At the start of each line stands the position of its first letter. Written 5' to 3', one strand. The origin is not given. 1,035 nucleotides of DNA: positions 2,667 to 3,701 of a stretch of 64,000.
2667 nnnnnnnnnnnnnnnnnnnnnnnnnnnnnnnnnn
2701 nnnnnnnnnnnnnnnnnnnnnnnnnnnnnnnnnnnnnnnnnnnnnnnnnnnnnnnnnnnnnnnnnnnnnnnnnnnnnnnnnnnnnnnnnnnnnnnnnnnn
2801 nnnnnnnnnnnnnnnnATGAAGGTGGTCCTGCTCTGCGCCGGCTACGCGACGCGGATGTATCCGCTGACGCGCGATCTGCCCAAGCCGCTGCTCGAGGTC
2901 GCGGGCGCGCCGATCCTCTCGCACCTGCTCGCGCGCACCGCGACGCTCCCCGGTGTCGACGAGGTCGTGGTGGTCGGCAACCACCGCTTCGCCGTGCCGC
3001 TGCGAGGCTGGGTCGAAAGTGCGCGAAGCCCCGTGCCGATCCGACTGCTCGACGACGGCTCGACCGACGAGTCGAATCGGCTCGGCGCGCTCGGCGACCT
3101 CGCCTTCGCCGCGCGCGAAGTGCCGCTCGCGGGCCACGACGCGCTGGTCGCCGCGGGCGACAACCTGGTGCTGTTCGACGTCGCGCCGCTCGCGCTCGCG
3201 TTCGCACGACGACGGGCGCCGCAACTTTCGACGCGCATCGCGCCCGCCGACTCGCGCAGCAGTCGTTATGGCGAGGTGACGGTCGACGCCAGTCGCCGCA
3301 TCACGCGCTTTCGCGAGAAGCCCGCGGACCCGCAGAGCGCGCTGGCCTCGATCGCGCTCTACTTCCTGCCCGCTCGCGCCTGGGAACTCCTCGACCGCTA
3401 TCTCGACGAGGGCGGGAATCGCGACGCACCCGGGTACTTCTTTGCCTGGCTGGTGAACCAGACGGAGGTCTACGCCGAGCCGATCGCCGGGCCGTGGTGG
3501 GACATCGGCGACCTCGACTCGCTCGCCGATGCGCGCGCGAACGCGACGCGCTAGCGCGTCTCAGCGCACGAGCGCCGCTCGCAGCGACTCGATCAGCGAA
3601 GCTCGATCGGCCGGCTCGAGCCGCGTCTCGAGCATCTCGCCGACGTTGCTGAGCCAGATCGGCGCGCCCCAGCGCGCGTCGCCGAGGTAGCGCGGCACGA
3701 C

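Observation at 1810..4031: Split 'FKP-like' sugar salvage pair: GHMP sugar kinase translationally coupled (ATGA) to an NDP-sugar pyrophosphorylase, next to a HIT protein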

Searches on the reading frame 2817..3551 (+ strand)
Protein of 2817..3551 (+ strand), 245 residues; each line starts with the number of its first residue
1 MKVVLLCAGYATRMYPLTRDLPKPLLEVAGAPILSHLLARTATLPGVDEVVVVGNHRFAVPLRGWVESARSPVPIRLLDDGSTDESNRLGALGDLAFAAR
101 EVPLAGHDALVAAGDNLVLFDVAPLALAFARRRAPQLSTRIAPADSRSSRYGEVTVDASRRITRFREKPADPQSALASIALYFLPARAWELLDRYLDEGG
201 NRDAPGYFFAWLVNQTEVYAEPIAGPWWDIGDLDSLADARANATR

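Call 6: search_protein_families(library=pfam, proteins=[window:2817-3551:+], max_evalue=0.01)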
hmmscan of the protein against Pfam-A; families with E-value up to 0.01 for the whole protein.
window:2817-3551:+ (245 aa): 3 families
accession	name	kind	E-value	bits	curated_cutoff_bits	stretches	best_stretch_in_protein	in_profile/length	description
PF00483.29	NTP_transferase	-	9.4e-27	94.6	21.2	1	2-243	1-242/245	Nucleotidyl transferase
PF12804.13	NTP_transf_3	-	1.9e-09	38.3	27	1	3-131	1-110/160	MobA-like NTP transferase domain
PF01128.25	IspD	-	0.0015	18.8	27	1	2-57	2-54/221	2-C-methyl-D-erythritol 4-phosphate cytidylyltransferase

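Call 7: search_protein_families(library=ncbifam, proteins=[window:2817-3551:+], max_evalue=0.01)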
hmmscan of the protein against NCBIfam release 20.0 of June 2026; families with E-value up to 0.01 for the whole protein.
window:2817-3551:+ (245 aa): 31 families (the best 25 are shown)
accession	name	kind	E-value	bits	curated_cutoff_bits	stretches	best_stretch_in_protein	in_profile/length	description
TIGR03992.1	Arch_glmU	subfamily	1.4e-19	70.3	292.1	1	1-232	1-216/393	bifunctional sugar-1-phosphate nucleotidylyltransferase/acetyltransferase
NF041313.1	UDPGP_AglF_Halo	equivalog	1.2e-16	60.9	400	1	1-186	1-176/234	UTP--glucose-1-phosphate uridylyltransferase AglF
NF052502.1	man1P_GTase_Rv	exception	7.8e-16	57.9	440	1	2-177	2-167/352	mannose-1-phosphate guanylyltransferase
TIGR01208.1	rmlA_long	equivalog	3.6e-15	55.7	320.25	1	2-240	1-231/353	glucose-1-phosphate thymidylyltransferase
NF045761.1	NAMPUrTaseMurU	equivalog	5.3e-12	46.1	250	1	1-52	1-51/226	N-acetylmuramate alpha-1-phosphate uridylyltransferase MurU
NF003670.0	PRK05293.1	equivalog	2.6e-11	43.1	470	1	140-241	152-256/382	glucose-1-phosphate adenylyltransferase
TIGR02091.1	glgC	equivalog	3.2e-10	39.6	424.9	1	109-240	116-256/364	glucose-1-phosphate adenylyltransferase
NF045697.1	MurNAcPUrMurU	equivalog_domain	1.8e-09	37.4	370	1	5-78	2-72/229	N-acetylmuramate alpha-1-phosphate uridylyltransferase MurU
TIGR02623.1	G1P_cyt_trans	equivalog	1.6e-08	34.3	300.25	1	1-53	1-52/255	glucose-1-phosphate cytidylyltransferase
TIGR01207.1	rmlA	equivalog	2.3e-08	33.5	360.65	1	3-191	2-182/286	glucose-1-phosphate thymidylyltransferase RfbA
TIGR01099.1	galU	equivalog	3.3e-08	33.4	326.8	1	1-55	2-55/261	UTP--glucose-1-phosphate uridylyltransferase GalU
NF010933.0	PRK14353.1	equivalog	4.8e-08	32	505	1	3-168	8-159/453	bifunctional UDP-N-acetylglucosamine diphosphorylase/glucosamine-1-phosphate N-acetyltransferase GlmU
NF041173.1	Sug_nt_acttase_Thmprot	equivalog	1.8e-07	30.4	600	1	1-195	1-179/405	bifunctional sugar-1-phosphate nucleotidylyltransferase/acetyltransferase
NF049965.1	GlMnHpPGnyltfHddC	equivalog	2.3e-07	30.7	300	1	1-174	1-158/221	D-glycero-D-manno-heptose 1-phosphate guanosyltransferase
NF041135.1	IPPtranDIPPsyn_Thcocales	equivalog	6.3e-07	28.7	580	1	1-69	1-64/419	bifunctional L-myo-inositol-1-phosphate cytidylyltransferase/CDP-L-myo-inositol myo-inositolphosphotransferase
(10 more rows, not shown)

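Call 9: search_solved_structures(query=window:2817-3551:+, max_evalue=0.001)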
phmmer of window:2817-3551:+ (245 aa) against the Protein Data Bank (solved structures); distinct sequences matched with E-value up to 0.001: 41.
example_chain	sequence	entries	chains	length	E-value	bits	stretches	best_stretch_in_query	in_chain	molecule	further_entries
7d72_K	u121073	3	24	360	2.3e-13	53.6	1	1-232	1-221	Mannose-1-phosphate guanyltransferase beta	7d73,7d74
8yre_D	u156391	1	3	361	5.6e-13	52.3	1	1-231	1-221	Mannose-1-phosphate guanylyltransferase 1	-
7x8j_A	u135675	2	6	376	6.3e-13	52.2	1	1-231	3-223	Mannose-1-phosphate guanylyltransferase 1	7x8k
7d72_A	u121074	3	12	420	8.2e-13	51.8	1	2-208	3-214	Mannose-1-phosphate guanyltransferase alpha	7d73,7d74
8x7s_B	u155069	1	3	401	2.5e-10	43.7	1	1-232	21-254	UTP--glucose-1-phosphate uridylyltransferase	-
3hl3_A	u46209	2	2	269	4.4e-09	39.6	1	1-241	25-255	Glucose-1-phosphate thymidylyltransferase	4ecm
5ify_A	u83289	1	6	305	6.7e-08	35.7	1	2-239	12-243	Glucose-1-phosphate thymidylyltransferase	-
9o90_A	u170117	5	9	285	7.4e-08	35.6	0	111-234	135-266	UTP--glucose-1-phosphate uridylyltransferase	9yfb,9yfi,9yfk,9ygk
4y7t_A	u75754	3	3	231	8e-08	35.5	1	1-57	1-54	Nucleotidyl transferase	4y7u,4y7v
4ho0_A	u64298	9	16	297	1.5e-07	34.6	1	1-195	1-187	Glucose-1-phosphate thymidylyltransferase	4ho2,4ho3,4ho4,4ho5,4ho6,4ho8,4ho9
6n0u_A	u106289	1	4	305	2.5e-07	33.8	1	2-239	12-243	Glucose-1-phosphate thymidylyltransferase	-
1h5r_A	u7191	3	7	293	2.5e-07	33.8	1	2-184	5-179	GLUCOSE-1-PHOSPHATE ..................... | Glucose-1-phosphate thymidylyltransferase 1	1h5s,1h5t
1h5r_B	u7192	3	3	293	2.6e-07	33.8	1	2-184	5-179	GLUCOSE-1-PHOSPHATE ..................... | Glucose-1-phosphate thymidylyltransferase 1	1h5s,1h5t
1h5s_A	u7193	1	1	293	2.9e-07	33.6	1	2-184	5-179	Glucose-1-phosphate thymidylyltransferase 1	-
1mc3_A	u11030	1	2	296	3.7e-07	33.3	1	1-208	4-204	GLUCOSE-1-PHOSPHATE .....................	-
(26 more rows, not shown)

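Call 18: find_homologous_proteins(query=window:2817-3551:+, max_evalue=0.00001)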
Query window:2817-3551:+ (245 aa): 428 proteins with E <= 0.00001 among 6903 candidates; the best 120 are listed.
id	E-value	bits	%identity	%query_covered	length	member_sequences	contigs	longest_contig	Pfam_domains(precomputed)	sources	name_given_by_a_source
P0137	1.3e-156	538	100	100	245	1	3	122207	PF00483.30,PF12804.14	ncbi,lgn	-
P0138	6.8e-140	483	89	100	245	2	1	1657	PF00483.30,PF12804.14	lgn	-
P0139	5.4e-136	470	87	100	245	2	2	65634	PF00483.30,PF12804.14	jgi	jgi:glucose-1-phosphate thymidylyltransferase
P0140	5.7e-132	457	84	100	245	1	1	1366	PF00483.30,PF12804.14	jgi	jgi:glucose-1-phosphate thymidylyltransferase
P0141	6.3e-132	457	85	100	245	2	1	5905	PF00483.30,PF12804.14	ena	-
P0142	7.5e-132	456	85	100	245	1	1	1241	PF00483.30,PF12804.14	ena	-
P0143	4.2e-130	451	84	100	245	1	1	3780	PF00483.30,PF12804.14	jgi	jgi:glucose-1-phosphate thymidylyltransferase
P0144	6.6e-130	450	84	100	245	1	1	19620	PF00483.30,PF12804.14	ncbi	-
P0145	4.5e-125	434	81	99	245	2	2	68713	PF00483.30,PF12804.14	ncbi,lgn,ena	-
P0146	1.5e-123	429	80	100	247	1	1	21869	PF00483.30,PF12804.14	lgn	-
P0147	1.1e-119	417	78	100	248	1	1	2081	PF00483.30,PF12804.14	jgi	jgi:glucose-1-phosphate thymidylyltransferase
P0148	2.4e-119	415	78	100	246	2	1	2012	PF00483.30,PF12804.14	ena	-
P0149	3.8e-119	415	79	99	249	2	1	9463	PF00483.30,PF12804.14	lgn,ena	-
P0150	5.0e-119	414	80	100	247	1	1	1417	PF00483.30,PF12804.14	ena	-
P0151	8.7e-119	414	78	96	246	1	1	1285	PF00483.30,PF12804.14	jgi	jgi:glucose-1-phosphate thymidylyltransferase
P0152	4.7e-118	411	77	100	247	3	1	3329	PF00483.30,PF12804.14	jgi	-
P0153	2.6e-117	409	80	100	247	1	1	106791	PF00483.30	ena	-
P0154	1.3e-115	403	77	96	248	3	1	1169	PF00483.30,PF12804.14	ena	-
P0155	3.0e-115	402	76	99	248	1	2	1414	PF00483.30,PF12804.14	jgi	jgi:glucose-1-phosphate thymidylyltransferase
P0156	1.4e-114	400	76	99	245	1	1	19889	PF00483.30,PF01128.26,PF12804.14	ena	-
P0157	2.4e-114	399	78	100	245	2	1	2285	PF00483.30,PF12804.14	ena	-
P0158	3.2e-111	389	76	99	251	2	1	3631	PF00483.30,PF12804.14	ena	-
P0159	4.5e-111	388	76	99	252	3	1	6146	PF00483.30,PF12804.14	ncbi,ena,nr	ncbi:MAG TPA: nucleotidyltransferase family protein [Myxococcota bacterium]|nr:nucleotidyltransferas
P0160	6.4e-111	388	75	96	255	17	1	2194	PF00483.30,PF12804.14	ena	-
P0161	4.6e-109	382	72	99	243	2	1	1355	PF00483.30,PF12804.14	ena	-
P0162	6.5e-108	378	72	99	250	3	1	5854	PF00483.30,PF12804.14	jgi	-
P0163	1.2e-105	371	70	98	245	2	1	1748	PF00483.30,PF12804.14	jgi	jgi:glucose-1-phosphate thymidylyltransferase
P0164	7.3e-102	358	68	99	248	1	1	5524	PF00483.30,PF12804.14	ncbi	-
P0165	2.2e-101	357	82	79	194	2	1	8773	PF00483.30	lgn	-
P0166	6.3e-99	349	75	93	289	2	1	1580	PF00483.30,PF12804.14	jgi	jgi:glucose-1-phosphate thymidylyltransferase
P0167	2.5e-85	304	60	99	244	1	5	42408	PF00483.30,PF12804.14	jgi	jgi:glucose-1-phosphate thymidylyltransferase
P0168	1.8e-84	301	59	98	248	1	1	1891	PF00483.30,PF12804.14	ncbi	-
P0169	1.6e-83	298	59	94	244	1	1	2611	PF00483.30,PF12804.14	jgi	jgi:glucose-1-phosphate thymidylyltransferase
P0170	4.1e-83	297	61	98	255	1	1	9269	PF00483.30,PF12804.14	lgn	-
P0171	5.0e-81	290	58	98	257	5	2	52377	PF00483.30,PF12804.14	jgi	jgi:glucose-1-phosphate thymidylyltransferase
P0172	6.0e-80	286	57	98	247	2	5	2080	PF00483.30,PF12804.14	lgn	-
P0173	7.0e-80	286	57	98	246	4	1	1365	PF00483.30,PF12804.14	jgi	jgi:glucose-1-phosphate thymidylyltransferase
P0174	1.5e-79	285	57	98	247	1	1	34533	PF00483.30,PF12804.14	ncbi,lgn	-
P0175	1.8e-79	285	60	99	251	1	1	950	PF00483.30,PF12804.14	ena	-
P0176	1.2e-78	282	57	99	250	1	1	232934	PF00483.30,PF12804.14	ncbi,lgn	-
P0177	4.0e-78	280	56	100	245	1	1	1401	PF00483.30,PF12804.14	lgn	-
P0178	5.7e-78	280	57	98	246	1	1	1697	PF00483.30,PF12804.14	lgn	-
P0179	5.7e-78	280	54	98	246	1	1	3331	PF00483.30,PF12804.14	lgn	-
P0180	7.9e-78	279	59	98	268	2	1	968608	PF00483.30,PF12804.14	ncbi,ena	-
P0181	8.1e-78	279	58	99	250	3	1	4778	PF00483.30,PF12804.14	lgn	-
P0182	8.7e-78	279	58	99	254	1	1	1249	PF00483.30,PF12804.14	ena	-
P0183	1.0e-77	279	57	99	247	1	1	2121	PF00483.30,PF12804.14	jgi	jgi:glucose-1-phosphate thymidylyltransferase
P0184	1.4e-77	279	56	99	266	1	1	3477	PF00483.30,PF12804.14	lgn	-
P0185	1.7e-77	278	56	98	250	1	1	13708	PF00483.30,PF12804.14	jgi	-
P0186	1.9e-77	278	58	98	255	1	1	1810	PF00483.30,PF12804.14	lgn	-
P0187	1.9e-77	278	57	98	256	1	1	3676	PF00483.30,PF12804.14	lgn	-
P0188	4.5e-77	277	56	99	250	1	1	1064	PF00483.30,PF01128.26,PF12804.14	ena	-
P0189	4.7e-77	277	58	98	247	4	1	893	PF00483.30,PF12804.14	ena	-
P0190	6.5e-77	277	56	96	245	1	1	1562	PF00483.30,PF12804.14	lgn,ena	-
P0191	1.7e-76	275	57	98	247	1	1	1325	PF00483.30,PF12804.14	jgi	jgi:glucose-1-phosphate thymidylyltransferase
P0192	3.1e-76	274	57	99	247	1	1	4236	PF00483.30,PF12804.14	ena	-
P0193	3.5e-76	274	54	98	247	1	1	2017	PF00483.30,PF12804.14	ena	-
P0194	4.3e-76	274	54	98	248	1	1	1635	PF00483.30,PF12804.14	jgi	jgi:glucose-1-phosphate thymidylyltransferase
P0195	7.8e-76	273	58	98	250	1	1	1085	PF00483.30,PF12804.14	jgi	jgi:glucose-1-phosphate thymidylyltransferase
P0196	8.7e-76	273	57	99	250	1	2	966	PF00483.30,PF12804.14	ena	-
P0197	9.9e-76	273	55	98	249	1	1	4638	PF00483.30,PF12804.14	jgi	jgi:glucose-1-phosphate thymidylyltransferase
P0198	1.1e-75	272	57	99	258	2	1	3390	PF00483.30,PF12804.14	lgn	-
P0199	1.5e-75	272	54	98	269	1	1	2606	PF00483.30,PF12804.14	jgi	jgi:glucose-1-phosphate thymidylyltransferase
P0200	2.3e-75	271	56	99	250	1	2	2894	PF00483.30,PF12804.14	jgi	jgi:glucose-1-phosphate thymidylyltransferase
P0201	6.2e-75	270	55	98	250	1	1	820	PF00483.30,PF12804.14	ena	-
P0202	2.3e-74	268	55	98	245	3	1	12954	PF00483.30,PF12804.14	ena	-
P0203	3.3e-74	268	57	98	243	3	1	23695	PF00483.30,PF12804.14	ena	-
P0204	6.5e-74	267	53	100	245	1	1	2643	PF00483.30,PF12804.14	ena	-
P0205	7.1e-74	267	57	98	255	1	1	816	PF00483.30,PF12804.14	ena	-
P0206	1.1e-73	266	56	99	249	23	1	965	PF00483.30,PF12804.14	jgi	jgi:glucose-1-phosphate thymidylyltransferase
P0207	1.3e-73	266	54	98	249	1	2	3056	PF00483.30,PF12804.14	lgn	-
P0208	1.7e-73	265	55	98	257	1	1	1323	PF00483.30,PF12804.14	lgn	-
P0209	1.9e-73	265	53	98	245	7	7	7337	PF00483.30,PF12804.14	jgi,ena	jgi:glucose-1-phosphate thymidylyltransferase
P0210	2.0e-73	265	55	98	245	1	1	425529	PF00483.30,PF12804.14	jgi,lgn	-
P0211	2.5e-73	265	55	100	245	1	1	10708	PF00483.30,PF12804.14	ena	-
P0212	4.1e-73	264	53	99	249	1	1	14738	PF00483.30,PF12804.14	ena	-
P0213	4.3e-73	264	53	98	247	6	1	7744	PF00483.30,PF12804.14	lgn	-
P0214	4.4e-73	264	55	100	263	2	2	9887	PF00483.30,PF12804.14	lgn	-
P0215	4.4e-73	264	54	100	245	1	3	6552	PF00483.30,PF12804.14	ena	-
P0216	5.1e-73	264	53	100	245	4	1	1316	PF00483.30,PF12804.14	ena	-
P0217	5.9e-73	264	55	98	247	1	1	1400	PF00483.30,PF12804.14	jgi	-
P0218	1.4e-72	262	55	98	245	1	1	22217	PF00483.30,PF12804.14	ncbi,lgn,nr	ncbi:MAG: nucleotidyltransferase family protein [Myxococcota bacterium]|nr:nucleotidyltransferase fa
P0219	3.7e-72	261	56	100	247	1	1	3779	PF00483.30,PF12804.14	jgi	jgi:glucose-1-phosphate thymidylyltransferase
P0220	3.9e-72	261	53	95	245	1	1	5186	PF00483.30,PF12804.14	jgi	-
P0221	5.1e-72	260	55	98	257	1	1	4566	PF00483.30,PF12804.14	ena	-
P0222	6.5e-72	260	56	98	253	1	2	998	PF00483.30,PF12804.14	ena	-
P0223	6.6e-72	260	55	96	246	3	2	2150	PF00483.30,PF12804.14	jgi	jgi:glucose-1-phosphate thymidylyltransferase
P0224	7.1e-72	260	51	99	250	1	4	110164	PF00483.30,PF01128.26,PF12804.14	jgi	jgi:glucose-1-phosphate thymidylyltransferase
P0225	8.4e-72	260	56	99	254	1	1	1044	PF00483.30,PF12804.14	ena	-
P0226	1.1e-71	259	53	99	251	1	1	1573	PF00483.30,PF12804.14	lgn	-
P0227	2.3e-71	258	55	99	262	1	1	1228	PF00483.30,PF12804.14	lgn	-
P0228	2.3e-71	258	56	98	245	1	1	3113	PF00483.30,PF12804.14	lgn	-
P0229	2.4e-71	258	53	98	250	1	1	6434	PF00483.30,PF12804.14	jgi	-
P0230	3.4e-71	258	54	100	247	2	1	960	PF00483.30,PF01128.26,PF12804.14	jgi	jgi:glucose-1-phosphate thymidylyltransferase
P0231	3.5e-71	258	55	99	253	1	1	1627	PF00483.30,PF12804.14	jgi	jgi:glucose-1-phosphate thymidylyltransferase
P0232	3.9e-71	258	54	98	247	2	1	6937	PF00483.30,PF12804.14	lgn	-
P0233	1.3e-70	256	51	98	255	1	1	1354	PF00483.30,PF12804.14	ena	-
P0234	1.5e-70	256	53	99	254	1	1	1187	PF00483.30,PF12804.14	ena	-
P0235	2.7e-70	255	50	100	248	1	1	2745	PF00483.30,PF12804.14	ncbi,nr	ncbi:NTP transferase domain-containing protein [Myxococcota bacterium]|nr:NTP transferase domain-con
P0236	2.7e-70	255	53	96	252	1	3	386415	PF00483.30,PF12804.14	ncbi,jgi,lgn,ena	-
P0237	3.1e-70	255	55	98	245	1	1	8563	PF00483.30,PF12804.14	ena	-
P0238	5.2e-70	254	53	100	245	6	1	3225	PF00483.30,PF12804.14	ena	-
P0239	5.6e-70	254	55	98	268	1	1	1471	PF00483.30,PF12804.14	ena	-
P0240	1.1e-69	253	52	99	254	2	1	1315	PF00483.30,PF12804.14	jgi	jgi:glucose-1-phosphate thymidylyltransferase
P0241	1.3e-69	253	53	98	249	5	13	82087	PF00483.30,PF12804.14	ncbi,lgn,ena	-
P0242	2.1e-69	252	55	98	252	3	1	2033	PF00483.30,PF01128.26,PF12804.14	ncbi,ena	-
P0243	3.0e-69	251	53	98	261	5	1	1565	PF00483.30,PF12804.14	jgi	jgi:glucose-1-phosphate thymidylyltransferase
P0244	4.2e-69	251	57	93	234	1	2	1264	PF00483.30,PF12804.14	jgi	jgi:glucose-1-phosphate thymidylyltransferase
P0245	7.8e-69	250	51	98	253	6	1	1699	PF00483.30,PF12804.14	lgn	-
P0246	1.2e-68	249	52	98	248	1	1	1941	PF00483.30,PF12804.14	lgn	-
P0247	2.3e-68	249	52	98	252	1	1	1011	PF00483.30,PF12804.14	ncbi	-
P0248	2.8e-68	248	53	98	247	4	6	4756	PF00483.30,PF12804.14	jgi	-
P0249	4.6e-68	248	50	95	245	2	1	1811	PF00483.30,PF12804.14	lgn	-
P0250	6.5e-68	247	52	98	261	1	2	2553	PF00483.30,PF12804.14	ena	-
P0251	1.1e-67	246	50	99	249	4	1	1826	PF00483.30,PF12804.14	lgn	-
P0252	1.2e-67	246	55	99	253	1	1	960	PF00483.30,PF12804.14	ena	-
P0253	1.4e-67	246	51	98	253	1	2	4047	PF00483.30,PF12804.14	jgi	-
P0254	2.0e-67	245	52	98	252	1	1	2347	PF00483.30,PF12804.14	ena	-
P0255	3.1e-67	245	50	100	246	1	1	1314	PF00483.30,PF12804.14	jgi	jgi:glucose-1-phosphate thymidylyltransferase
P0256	3.4e-67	245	52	98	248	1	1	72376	PF00483.30,PF12804.14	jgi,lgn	-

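Call 39: predict_structure(alignment_id=A2)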
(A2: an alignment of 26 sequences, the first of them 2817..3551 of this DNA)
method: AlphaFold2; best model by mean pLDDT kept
length: 245 residues; sequences in the alignment: 26
mean_pLDDT: 94.3   pTM: 0.91
mean pLDDT of the five models: 94.3, 93.4, 93.1, 91.9, 87.2
residues with pLDDT >= 90: 216; 70-90: 29; 50-70: 0; < 50: 0
segments of 3 or more residues with pLDDT < 50: none
pLDDT, mean of each block of 10 residues (from residue 1): 96 87 96 97 96 98 98 98 94 95 90 95 96 96 82 96 96 92 96 96 95 98 92 93 88
secondary structure, 60 per line:
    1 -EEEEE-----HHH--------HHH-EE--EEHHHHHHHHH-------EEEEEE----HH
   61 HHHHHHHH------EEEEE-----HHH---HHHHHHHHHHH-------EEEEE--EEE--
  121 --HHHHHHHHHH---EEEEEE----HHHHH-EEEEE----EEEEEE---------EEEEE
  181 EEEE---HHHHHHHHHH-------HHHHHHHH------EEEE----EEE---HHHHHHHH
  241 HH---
elements in order: E2-6 H33-41 E49-54 H59-68 E75-79 H91-101 E109-113 E116-118 H123-132 E136-141 H146-150 E152-156 E161-166 E176-184 H188-197 H205-212 E219-222 E227-229 H233-242

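Call 44: fold_search(model_id=the predicted structure, library=pdb)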
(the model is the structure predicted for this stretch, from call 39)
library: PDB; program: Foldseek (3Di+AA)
matches with E <= 10: 1343; with E <= 0.001: 648
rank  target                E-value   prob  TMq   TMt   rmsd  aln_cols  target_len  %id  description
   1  8x7s_B                1.0e-17  1.00  0.82  0.53   3.4       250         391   25  Crystal structure of tlr0611 (released 2024-11-27)
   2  8x7s_A                2.9e-17  1.00  0.82  0.54   3.5       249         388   25  Crystal structure of tlr0611 (released 2024-11-27)
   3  5j49_A                3.5e-17  1.00  0.79  0.67   5.3       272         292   19  Crystal structure of UDP-glucose pyrophosporylase / UTP-glucose-1-phosphate uridylyltransferase from Burkholderia xeno (released 2016-05-04)
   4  7d72_B                4.2e-17  1.00  0.86  0.53   2.5       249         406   26  Cryo-EM structures of human GMPPA/GMPPB complex bound to GDP-Mannose (released 2021-05-05)
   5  7b1r_A                4.2e-17  1.00  0.79  0.67   5.3       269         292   16  Crystal structure of B. subtilis glucose-1-phosphate uridylyltransferase YngB (released 2021-02-10)
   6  9yfi_B                4.2e-17  1.00  0.77  0.71   4.1       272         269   22  Crystal Structure UTP--glucose-1-phosphate uridylyltransferase from Bordetella pertussis in complex with URIDINE-5'-DI (released 2025-10-08)
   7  9yfk_A                4.5e-17  1.00  0.79  0.70   4.2       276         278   22  Crystal Structure UTP--glucose-1-phosphate uridylyltransferase from Bordetella pertussis in complex with URIDINE-5'-DI (released 2025-10-08)
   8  7o2n_B                6.1e-17  1.00  0.80  0.68   4.4       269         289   16  Crystal structure of B. subtilis UGPase YngB (released 2021-04-14)
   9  7d72_A                7.8e-17  1.00  0.84  0.52   2.9       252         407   26  Cryo-EM structures of human GMPPA/GMPPB complex bound to GDP-Mannose (released 2021-05-05)
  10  7b1r_B                8.3e-17  1.00  0.80  0.68   4.3       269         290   16  Crystal structure of B. subtilis glucose-1-phosphate uridylyltransferase YngB (released 2021-02-10)
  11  9o90_A                9.4e-17  1.00  0.80  0.72   5.1       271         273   21  Crystal structure of UTP--glucose-1-phosphate uridylyltransferase from Bordetella pertussis (released 2025-04-30)
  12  6mnu_A                1.0e-16  1.00  0.79  0.67   4.5       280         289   22  Crystal structure of Yersinia pestis UDP-glucose pyrophosphorylase (released 2019-09-11)
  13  9yfi_A                1.2e-16  1.00  0.79  0.72   3.9       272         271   22  Crystal Structure UTP--glucose-1-phosphate uridylyltransferase from Bordetella pertussis in complex with URIDINE-5'-DI (released 2025-10-08)
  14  8f73_D                1.2e-16  1.00  0.77  0.70   5.6       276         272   17  Crystal structure of Pseudomonas aeruginosa UDP-glucose phosphorylase in complex with UDP-glucose (released 2023-11-29)
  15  3juk_C                1.3e-16  1.00  0.78  0.72   4.7       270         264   16  The Crystal Structure of UDP-glucose pyrophosphorylase complexed with UDP-glucose (released 2010-03-31)
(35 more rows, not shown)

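Call 47: search_protein_representatives(alignment_id=A2)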
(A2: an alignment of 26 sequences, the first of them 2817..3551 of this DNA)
Query: 26 sequences, 245 profile positions. Proteins with E-value up to 0.001 (for the whole library): 31293; up to 1e-10: 6599; up to 1e-30: 1050. The best 150 are listed.
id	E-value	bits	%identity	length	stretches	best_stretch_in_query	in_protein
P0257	5.4e-120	415.7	-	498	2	1-243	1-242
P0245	1.1e-110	385.2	-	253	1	1-244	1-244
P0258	1.7e-101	355.1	-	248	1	1-243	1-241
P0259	5.8e-87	307.6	-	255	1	2-242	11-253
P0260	1.8e-85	302.7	-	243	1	1-243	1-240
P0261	1.9e-82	292.8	-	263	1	1-243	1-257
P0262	2.0e-81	289.4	-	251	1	1-243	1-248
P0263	1.1e-80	287.0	-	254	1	1-243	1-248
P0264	3.5e-79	282.1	-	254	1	1-243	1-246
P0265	1.2e-78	280.3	-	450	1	2-242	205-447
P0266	6.9e-77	274.6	-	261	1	4-243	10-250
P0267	1.8e-75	270.0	-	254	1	1-243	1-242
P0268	3.8e-75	268.9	-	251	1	1-241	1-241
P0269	1.2e-74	267.2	-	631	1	1-242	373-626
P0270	2.3e-74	266.3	-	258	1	1-243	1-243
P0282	1.5e-71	257.1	-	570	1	1-239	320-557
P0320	1.2e-64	234.4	-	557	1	1-242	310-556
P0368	1.4e-61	224.5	-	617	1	1-240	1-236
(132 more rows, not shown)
